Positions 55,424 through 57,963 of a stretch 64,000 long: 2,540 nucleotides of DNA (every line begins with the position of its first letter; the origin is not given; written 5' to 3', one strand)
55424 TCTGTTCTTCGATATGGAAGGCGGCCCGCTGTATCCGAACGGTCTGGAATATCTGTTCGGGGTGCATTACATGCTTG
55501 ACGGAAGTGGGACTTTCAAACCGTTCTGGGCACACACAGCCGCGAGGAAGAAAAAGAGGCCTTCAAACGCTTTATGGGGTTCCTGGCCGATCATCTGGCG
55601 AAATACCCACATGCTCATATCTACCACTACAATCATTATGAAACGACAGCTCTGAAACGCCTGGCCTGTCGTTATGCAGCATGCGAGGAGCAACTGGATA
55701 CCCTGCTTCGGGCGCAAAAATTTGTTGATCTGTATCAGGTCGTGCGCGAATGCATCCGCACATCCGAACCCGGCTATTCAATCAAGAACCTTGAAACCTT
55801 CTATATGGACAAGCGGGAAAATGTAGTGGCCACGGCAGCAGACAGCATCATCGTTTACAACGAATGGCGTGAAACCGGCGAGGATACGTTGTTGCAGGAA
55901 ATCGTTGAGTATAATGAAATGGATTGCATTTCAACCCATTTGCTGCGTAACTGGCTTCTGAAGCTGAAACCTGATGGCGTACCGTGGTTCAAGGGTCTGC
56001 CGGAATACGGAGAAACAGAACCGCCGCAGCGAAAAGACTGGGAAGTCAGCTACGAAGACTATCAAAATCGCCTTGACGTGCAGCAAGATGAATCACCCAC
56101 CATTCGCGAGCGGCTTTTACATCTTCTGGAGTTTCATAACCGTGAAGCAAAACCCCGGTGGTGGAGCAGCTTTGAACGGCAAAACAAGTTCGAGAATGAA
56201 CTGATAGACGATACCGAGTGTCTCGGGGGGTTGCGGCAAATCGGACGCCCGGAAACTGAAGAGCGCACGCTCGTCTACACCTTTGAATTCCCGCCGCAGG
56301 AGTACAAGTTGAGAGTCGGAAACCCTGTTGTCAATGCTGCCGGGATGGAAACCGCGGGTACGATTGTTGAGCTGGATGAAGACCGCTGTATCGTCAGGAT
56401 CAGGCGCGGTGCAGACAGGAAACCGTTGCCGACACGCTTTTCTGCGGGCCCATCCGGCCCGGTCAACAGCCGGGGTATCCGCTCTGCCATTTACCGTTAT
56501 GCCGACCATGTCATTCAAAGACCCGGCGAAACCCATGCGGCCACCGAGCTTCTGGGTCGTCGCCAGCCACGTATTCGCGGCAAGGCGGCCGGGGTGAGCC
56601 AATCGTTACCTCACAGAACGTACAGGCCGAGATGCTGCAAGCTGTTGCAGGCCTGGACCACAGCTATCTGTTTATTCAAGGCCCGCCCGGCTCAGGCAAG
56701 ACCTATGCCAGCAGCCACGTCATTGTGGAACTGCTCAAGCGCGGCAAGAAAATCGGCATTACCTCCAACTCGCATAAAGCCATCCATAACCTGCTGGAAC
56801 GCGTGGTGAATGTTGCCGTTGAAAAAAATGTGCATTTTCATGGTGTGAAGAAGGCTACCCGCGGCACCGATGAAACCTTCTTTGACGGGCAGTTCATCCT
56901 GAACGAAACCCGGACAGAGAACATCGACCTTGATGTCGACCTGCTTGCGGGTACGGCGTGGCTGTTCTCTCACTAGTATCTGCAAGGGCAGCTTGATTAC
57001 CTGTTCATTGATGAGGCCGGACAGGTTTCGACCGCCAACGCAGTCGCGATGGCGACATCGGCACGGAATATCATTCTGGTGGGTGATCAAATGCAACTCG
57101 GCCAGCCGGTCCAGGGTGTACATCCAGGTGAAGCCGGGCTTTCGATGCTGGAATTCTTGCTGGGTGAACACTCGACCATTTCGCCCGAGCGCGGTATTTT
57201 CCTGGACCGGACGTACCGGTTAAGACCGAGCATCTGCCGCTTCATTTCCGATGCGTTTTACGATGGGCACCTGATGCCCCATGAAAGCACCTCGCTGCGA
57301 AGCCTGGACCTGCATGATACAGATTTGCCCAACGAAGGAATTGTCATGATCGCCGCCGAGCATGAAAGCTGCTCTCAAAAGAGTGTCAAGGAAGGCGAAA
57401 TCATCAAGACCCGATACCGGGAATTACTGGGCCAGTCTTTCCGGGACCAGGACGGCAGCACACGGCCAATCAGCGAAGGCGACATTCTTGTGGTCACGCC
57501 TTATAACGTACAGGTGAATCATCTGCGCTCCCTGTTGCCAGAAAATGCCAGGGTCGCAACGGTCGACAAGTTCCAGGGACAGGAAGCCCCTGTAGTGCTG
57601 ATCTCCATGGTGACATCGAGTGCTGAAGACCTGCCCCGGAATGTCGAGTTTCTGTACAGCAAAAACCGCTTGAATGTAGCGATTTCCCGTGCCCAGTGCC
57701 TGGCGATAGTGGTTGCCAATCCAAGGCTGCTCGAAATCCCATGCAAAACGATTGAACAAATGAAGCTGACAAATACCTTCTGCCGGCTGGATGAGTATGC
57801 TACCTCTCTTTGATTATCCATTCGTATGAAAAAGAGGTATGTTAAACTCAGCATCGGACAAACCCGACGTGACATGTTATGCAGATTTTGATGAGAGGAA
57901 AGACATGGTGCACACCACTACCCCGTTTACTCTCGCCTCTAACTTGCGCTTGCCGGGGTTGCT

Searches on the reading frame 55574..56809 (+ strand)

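Call 37: search_protein_families(library=pfam, proteins=[window:55574-56809:+], max_evalue=0.0001)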
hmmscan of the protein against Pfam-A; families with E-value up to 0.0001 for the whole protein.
window:55574-56809:+ (411 aa): 1 family
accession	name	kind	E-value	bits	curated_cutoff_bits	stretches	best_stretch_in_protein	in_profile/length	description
PF13482.12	RNase_H_2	-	4.4e-23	82.5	22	1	4-128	51-164/165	RNase_H superfamily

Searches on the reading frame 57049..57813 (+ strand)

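Call 37: search_protein_families(library=pfam, proteins=[window:57049-57813:+], max_evalue=0.0001)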
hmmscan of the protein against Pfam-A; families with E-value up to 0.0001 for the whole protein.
window:57049-57813:+ (254 aa): 2 families
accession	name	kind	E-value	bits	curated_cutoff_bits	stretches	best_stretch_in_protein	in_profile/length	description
PF13087.12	AAA_12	-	1e-31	110.5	27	1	32-225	4-194/195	AAA domain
PF13538.12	UvrD_C_2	-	5.2e-06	26.7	27.4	1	167-222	2-52/52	UvrD-like helicase C-terminal domain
